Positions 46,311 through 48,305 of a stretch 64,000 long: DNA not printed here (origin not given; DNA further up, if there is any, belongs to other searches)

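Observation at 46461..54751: Duplicated divergent two-gene module: unknown polytopic membrane protein paired with a GT-C-like membrane glycosyltransferase, each copy with back-to-back leaderless promoters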

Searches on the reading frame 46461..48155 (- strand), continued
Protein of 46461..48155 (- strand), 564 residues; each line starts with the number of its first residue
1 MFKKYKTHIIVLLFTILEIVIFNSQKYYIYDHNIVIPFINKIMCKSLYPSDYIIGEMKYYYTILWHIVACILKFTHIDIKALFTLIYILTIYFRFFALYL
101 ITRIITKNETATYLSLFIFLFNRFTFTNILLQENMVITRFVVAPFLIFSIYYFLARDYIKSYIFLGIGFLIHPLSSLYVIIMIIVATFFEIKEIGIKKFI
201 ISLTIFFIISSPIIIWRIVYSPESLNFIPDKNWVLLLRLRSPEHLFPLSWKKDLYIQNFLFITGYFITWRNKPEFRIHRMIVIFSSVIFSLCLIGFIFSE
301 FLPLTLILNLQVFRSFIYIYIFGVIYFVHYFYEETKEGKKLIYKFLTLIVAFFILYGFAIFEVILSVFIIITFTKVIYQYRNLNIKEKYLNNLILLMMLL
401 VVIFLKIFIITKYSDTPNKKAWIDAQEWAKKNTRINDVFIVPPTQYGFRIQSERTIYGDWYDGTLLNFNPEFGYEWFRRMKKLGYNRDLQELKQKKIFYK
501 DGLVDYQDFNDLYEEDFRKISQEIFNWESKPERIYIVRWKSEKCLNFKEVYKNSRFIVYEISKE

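Call 54: find_related_loci(query=A1, collection=genome_contigs, flank=10000)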
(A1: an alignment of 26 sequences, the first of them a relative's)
Query A1 (564 aa) in genome_contigs; peptide patterns used: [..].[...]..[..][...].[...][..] (x = any residue, [..] = any of these).
163 stretches matched a pattern; 131 encode a relative of the query (tblastn E <= 1e-3); the best 80 are kept; 80 distinct loci.
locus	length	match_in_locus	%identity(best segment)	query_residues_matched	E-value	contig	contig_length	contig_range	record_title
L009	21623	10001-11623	39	9-563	1e-125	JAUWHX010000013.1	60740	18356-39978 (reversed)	MAG: bacterium isolate CSMAG_2279 CSMAG_2279_k141_354582_length_60740_cov_16.0735, whole genome shotgun sequence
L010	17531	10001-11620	37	9-563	1e-120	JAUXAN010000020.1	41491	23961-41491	MAG: bacterium isolate CSMAG_2763 CSMAG_2763_k141_176935_length_41491_cov_239.0000, whole genome shotgun sequence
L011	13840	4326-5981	38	3-563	6e-123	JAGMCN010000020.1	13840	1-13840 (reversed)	MAG: candidate division WOR-3 bacterium isolate RS_17_16 ZL495.bin.16.fa_20, whole genome shotgun sequence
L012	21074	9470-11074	35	13-563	9e-108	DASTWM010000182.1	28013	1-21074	MAG TPA_asm: Roseiflexaceae bacterium isolate SMAG_U2388 k141_1230404, whole genome shotgun sequence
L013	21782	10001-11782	34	3-564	3e-104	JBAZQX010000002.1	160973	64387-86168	MAG: Candidatus Doudnabacteria bacterium isolate SO_2017_SWC_9 scaffold_114_c1_LP-4_2017, whole genome shotgun sequence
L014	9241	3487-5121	35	3-562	2e-101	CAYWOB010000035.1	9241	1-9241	MAG TPA_asm: uncultured Candidatus Saccharibacteria bacterium isolate SRP098346_co1_314 genome assembly, contig: NODE_98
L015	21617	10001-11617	36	6-561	5e-100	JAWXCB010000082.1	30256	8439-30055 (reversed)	MAG: Chitinophagales bacterium isolate MP9P1.11 k99_1499525, whole genome shotgun sequence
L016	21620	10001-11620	35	17-561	1e-95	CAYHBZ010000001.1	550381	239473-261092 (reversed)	MAG TPA_asm: uncultured Gammaproteobacteria bacterium isolate ERP119702_co3_79 genome assembly, contig: NODE_1_length_55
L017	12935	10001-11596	35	18-552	1e-93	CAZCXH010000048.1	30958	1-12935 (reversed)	MAG TPA_asm: uncultured Chitinophagaceae bacterium isolate SRP173033_co3_70 genome assembly, contig: NODE_1573_length_30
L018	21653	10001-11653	37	7-563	7e-93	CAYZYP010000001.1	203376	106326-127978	MAG TPA_asm: uncultured Gammaproteobacteria bacterium isolate SRP062349_co5_339 genome assembly, contig: NODE_3_length_2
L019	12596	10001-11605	35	11-561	1e-92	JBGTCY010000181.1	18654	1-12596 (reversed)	MAG: Chitinophagales bacterium isolate JTS-RE130 k141_9172826, whole genome shotgun sequence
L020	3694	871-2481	34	9-561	9e-94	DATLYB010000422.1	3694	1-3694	MAG TPA_asm: Chitinophagales bacterium isolate SMAG_U13261 k141_185379, whole genome shotgun sequence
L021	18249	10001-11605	30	14-564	1e-81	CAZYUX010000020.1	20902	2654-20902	MAG TPA_asm: uncultured Puniceicoccaceae bacterium isolate binchicken_co17_224 genome assembly, contig: NODE_6437_length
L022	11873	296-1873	30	23-561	5e-81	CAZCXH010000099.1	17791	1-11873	MAG TPA_asm: uncultured Chitinophagaceae bacterium isolate SRP173033_co3_70 genome assembly, contig: NODE_3851_length_17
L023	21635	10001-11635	33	9-561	5e-98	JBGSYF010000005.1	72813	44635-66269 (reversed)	MAG: Chitinophagales bacterium isolate JTS-RE84 k141_3696350, whole genome shotgun sequence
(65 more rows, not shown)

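Call 61: search_protein_families(library=pfam, alignment_id=A3, max_evalue=0.0001)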
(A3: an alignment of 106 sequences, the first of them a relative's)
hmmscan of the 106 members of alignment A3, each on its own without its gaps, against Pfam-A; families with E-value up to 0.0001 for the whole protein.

A. member 1, L009:8887-9843:+ (318 aa): 9 families
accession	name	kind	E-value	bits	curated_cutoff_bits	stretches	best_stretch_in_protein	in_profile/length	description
PF07719.23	TPR_2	-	1.8e-12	46.8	27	0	19-50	3-34/34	Tetratricopeptide repeat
PF14559.12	TPR_19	-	9.5e-12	45.5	25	0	31-61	5-35/68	Tetratricopeptide repeat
PF13428.12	TPR_14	-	7e-11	42.1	23.5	0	30-60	14-44/44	Tetratricopeptide repeat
PF13414.12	TPR_11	-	1.5e-08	34.6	26.8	0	31-61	8-38/42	TPR repeat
PF13181.12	TPR_8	-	9.9e-08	32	25.7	0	27-50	11-34/34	Tetratricopeptide repeat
PF00515.34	TPR_1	-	7.4e-07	29.2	27.8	0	20-50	4-34/34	Tetratricopeptide repeat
PF13174.12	TPR_6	-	1.5e-06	28.9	26.3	0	269-295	2-28/33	Tetratricopeptide repeat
PF13424.12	TPR_12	-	2.1e-06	28.3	30.1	0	19-48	47-76/77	Tetratricopeptide repeat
PF13176.12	TPR_7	-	8.5e-05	22.8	27.9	0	20-51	2-35/36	Tetratricopeptide repeat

B. families by the number of members that match (of 106 scanned): 123 families (the first 25 are shown)
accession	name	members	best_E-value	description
PF00583.31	Acetyltransf_1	5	1.6e-18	Acetyltransferase (GNAT) family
PF13508.13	Acetyltransf_7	5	4.4e-15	Acetyltransferase (GNAT) domain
PF13673.13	Acetyltransf_10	5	3.1e-12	Acetyltransferase (GNAT) domain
PF13428.12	TPR_14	4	7e-11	Tetratricopeptide repeat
PF07719.23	TPR_2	3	1.8e-12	Tetratricopeptide repeat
PF13378.12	MR_MLE_C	2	6.9e-63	Enolase C-terminal domain-like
PF01915.27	Glyco_hydro_3_C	2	5.4e-59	Glycosyl hydrolase family 3 C-terminal domain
PF00933.27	Glyco_hydro_3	2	1.2e-51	Glycosyl hydrolase family 3 N terminal domain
PF01370.27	Epimerase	2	3.8e-42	NAD dependent epimerase/dehydratase family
PF00106.31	adh_short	2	5.2e-37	short chain dehydrogenase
PF03706.18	LPG_synthase_TM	2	2.2e-35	Lysylphosphatidylglycerol synthase TM region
PF08241.18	Methyltransf_11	2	3.1e-25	Methyltransferase domain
PF13561.12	adh_short_C2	2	4e-25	Enoyl-(Acyl carrier protein) reductase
PF13649.12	Methyltransf_25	2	7.2e-25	Methyltransferase domain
PF13692.12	Glyco_trans_1_4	2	1.4e-24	Glycosyl transferases group 1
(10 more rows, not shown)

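Call 85: search_protein_families(library=pfam, alignment_id=A1, max_evalue=1)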
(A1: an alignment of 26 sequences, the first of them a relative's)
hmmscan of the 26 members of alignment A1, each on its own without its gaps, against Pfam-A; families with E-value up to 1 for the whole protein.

A. member 1, P0001 (564 aa): 1 family
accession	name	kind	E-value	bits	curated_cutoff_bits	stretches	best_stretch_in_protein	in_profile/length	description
PF20604.3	DUF6798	-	1.9e-10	40.7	26.9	1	421-482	2-60/61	Domain of unknown function (DUF6798)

B. families by the number of members that match (of 26 scanned): 14 families
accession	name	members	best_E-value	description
PF20604.3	DUF6798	26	8.4e-17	Domain of unknown function (DUF6798)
PF04932.20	Wzy_C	3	0.0024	O-Antigen ligase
PF14897.12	EpsG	2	0.11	EpsG family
PF13231.12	PMT_2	1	1.4e-05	Dolichyl-phosphate-mannose-protein mannosyltransferase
PF07695.17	7TMR-DISM_7TM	1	3e-05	7TM diverse intracellular signalling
PF02656.20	DUF202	1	0.0077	Domain of unknown function (DUF202)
PF19455.4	DUF5993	1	0.016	Family of unknown function (DUF5993)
PF16983.11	MFS_MOT1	1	0.05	Molybdate transporter of MFS superfamily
PF18223.6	PilJ_C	1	0.073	Pili PilJ C-terminal domain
PF05798.17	Phage_FRD3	1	0.076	Bacteriophage FRD3 protein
PF18992.5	DUF5725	1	0.083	Family of unknown function (DUF5725)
PF12576.13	DUF3754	1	0.33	Protein of unknown function (DUF3754)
PF08051.16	Ery_res_leader1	1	0.41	Erythromycin resistance leader peptide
PF06127.16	Mpo1-like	1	0.73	2-hydroxy-palmitic acid dioxygenase Mpo1-like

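Call 94: search_protein_representatives(alignment_id=A1)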
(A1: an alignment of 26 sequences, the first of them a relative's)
Query: 26 sequences, 556 profile positions. Proteins with E-value up to 0.001 (for the whole library): 6723; up to 1e-10: 3996; up to 1e-30: 1185. The best 150 are listed.
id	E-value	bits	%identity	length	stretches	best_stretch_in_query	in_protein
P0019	1.7e-218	743.4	-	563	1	6-554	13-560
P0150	4.4e-215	732.1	-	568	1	12-553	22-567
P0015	5.0e-215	731.9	-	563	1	14-555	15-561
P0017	4.2e-210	715.7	-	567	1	14-554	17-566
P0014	1.2e-208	711.0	-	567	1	5-554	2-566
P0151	7.1e-204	695.1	-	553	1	12-552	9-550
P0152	3.0e-200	683.2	-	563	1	17-554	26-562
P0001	4.2e-199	679.4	-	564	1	10-555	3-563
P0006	4.0e-198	676.1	-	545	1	10-555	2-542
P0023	1.1e-195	668.2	-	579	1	13-555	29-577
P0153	1.1e-193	661.5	-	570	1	12-554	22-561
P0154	3.7e-191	653.2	-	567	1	4-554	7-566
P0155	7.6e-189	645.5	-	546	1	19-552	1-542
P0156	1.1e-187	641.6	-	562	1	7-554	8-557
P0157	4.4e-186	636.4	-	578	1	12-554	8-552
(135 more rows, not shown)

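Call 96: search_protein_families(library=pfam, alignment_id=A5, max_evalue=0.0001)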
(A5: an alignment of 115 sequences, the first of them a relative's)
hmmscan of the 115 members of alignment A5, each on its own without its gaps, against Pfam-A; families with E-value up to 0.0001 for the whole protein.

A. member 1, L009:7795-8706:+ (303 aa): 1 family
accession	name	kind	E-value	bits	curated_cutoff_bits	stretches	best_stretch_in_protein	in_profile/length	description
PF01040.23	UbiA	-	3.4e-23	82.7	34.2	1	34-247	13-229/250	UbiA prenyltransferase family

B. families by the number of members that match (of 115 scanned): 218 families (the first 25 are shown)
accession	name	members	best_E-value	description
PF00535.33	Glycos_transf_2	5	5e-29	Glycosyl transferase family 2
PF01040.23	UbiA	4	2.5e-23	UbiA prenyltransferase family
PF01053.26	Cys_Met_Meta_PP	3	3.6e-150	Cys/Met metabolism PLP-dependent enzyme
PF01041.23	DegT_DnrJ_EryC1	3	5.8e-117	DegT/DnrJ/EryC1/StrS aminotransferase family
PF01370.27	Epimerase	3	1.9e-45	NAD dependent epimerase/dehydratase family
PF16363.11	GDP_Man_Dehyd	3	7.6e-43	GDP-mannose 4,6 dehydratase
PF13649.12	Methyltransf_25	3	1.6e-25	Methyltransferase domain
PF01073.25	3Beta_HSD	3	8.5e-21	3-beta hydroxysteroid dehydrogenase/isomerase family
PF13641.12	Glyco_tranf_2_3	3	1.9e-19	Glycosyltransferase like family 2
PF13632.12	Glyco_trans_2_3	3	3.6e-10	Glycosyl transferase family group 2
PF10111.15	Glyco_tranf_2_2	3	1.7e-08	Glycosyltransferase like family 2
PF00884.28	Sulfatase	2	1.2e-56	Sulfatase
PF07719.23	TPR_2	2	1.8e-46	Tetratricopeptide repeat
PF01435.24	Peptidase_M48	2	3.5e-39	Peptidase family M48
PF00849.27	PseudoU_synth_2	2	8.5e-29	RNA pseudouridylate synthase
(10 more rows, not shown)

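Call 102: fold_search(model_id=the predicted structure, library=pdb)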
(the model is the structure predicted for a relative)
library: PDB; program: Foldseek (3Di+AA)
matches with E <= 10: 111; with E <= 0.001: 7
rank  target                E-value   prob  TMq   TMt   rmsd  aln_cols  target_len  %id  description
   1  8age_A                1.1e-04  1.00  0.46  0.42  12.1       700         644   11  Structure of yeast oligosaccharylransferase complex with acceptor peptide bound (released 2022-12-07)
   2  6gxc_A                1.6e-04  1.00  0.43  0.36  11.6       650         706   12  Bacterial oligosaccharyltransferase PglB in complex with an inhibitory peptide and a reactive lipid-linked oligosaccha (released 2018-11-14)
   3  5ogl_A                2.2e-04  1.00  0.40  0.34  12.1       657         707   12  Structure of bacterial oligosaccharyltransferase PglB in complex with an acceptor peptide and an lipid-linked oligosac (released 2017-10-25)
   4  6s7t_A                2.7e-04  1.00  0.37  0.31  14.8       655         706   12  Cryo-EM structure of human oligosaccharyltransferase complex OST-B (released 2019-12-18)
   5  7oci_F                2.9e-04  1.00  0.45  0.41  12.0       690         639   12  Cryo-EM structure of yeast Ost6p containing oligosaccharyltransferase complex (released 2022-02-16)
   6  5f15                  7.7e-04  1.00  0.46  0.47  10.4       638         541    9  Crystal Structure of ArnT from Cupriavidus metallidurans bound to Undecaprenyl phosphate (released 2016-02-17)
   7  6s7o_A                9.1e-04  1.00  0.40  0.36  15.1       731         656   13  Cryo-EM structure of human oligosaccharyltransferase complex OST-A (released 2019-12-18)
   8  6ezn_F                1.3e-03  1.00  0.39  0.35  15.7       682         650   13  Cryo-EM structure of the yeast oligosaccharyltransferase (OST) complex (released 2018-01-17)
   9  6c26_A                1.3e-03  1.00  0.47  0.42  13.8       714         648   11  The Cryo-EM structure of a eukaryotic oligosaccharyl transferase complex (released 2018-01-31)
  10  8agb_A                2.1e-03  1.00  0.46  0.42  12.5       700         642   12  Structure of yeast oligosaccharylransferase complex with lipid-linked oligosaccharide bound (released 2022-12-07)
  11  7zli_A                2.2e-03  1.00  0.36  0.32  13.9       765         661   12  Cryo-EM structure of C-mannosyltransferase CeDPY19, in complex with Dol25-P-Man and bound to CMT2-Fab and anti-Fab nan (released 2023-01-11)
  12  8if8_C                3.2e-03  0.99  0.35  0.33  17.1       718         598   10  Arabinosyltransferase AftA (released 2023-05-31)
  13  5ezm                  4.3e-03  1.00  0.42  0.43  10.9       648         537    9  Crystal Structure of ArnT from Cupriavidus metallidurans in the apo state (released 2016-02-17)
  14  9s6t_A                8.9e-03  1.00  0.36  0.41   9.1       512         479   10  Ternary cryo-EM structure of chicken ALG12 with Dol25-PP-GlcNAc2Man7, Dol25-P-Man, and Fab (released 2026-03-18)
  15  9s6s_A                1.1e-02  1.00  0.41  0.43  10.9       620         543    9  Ternary cryo-EM structure of human ALG9 with Dol25-PP-GlcNAc2Man6, Dol25-P-Man and Fab (released 2026-03-18)
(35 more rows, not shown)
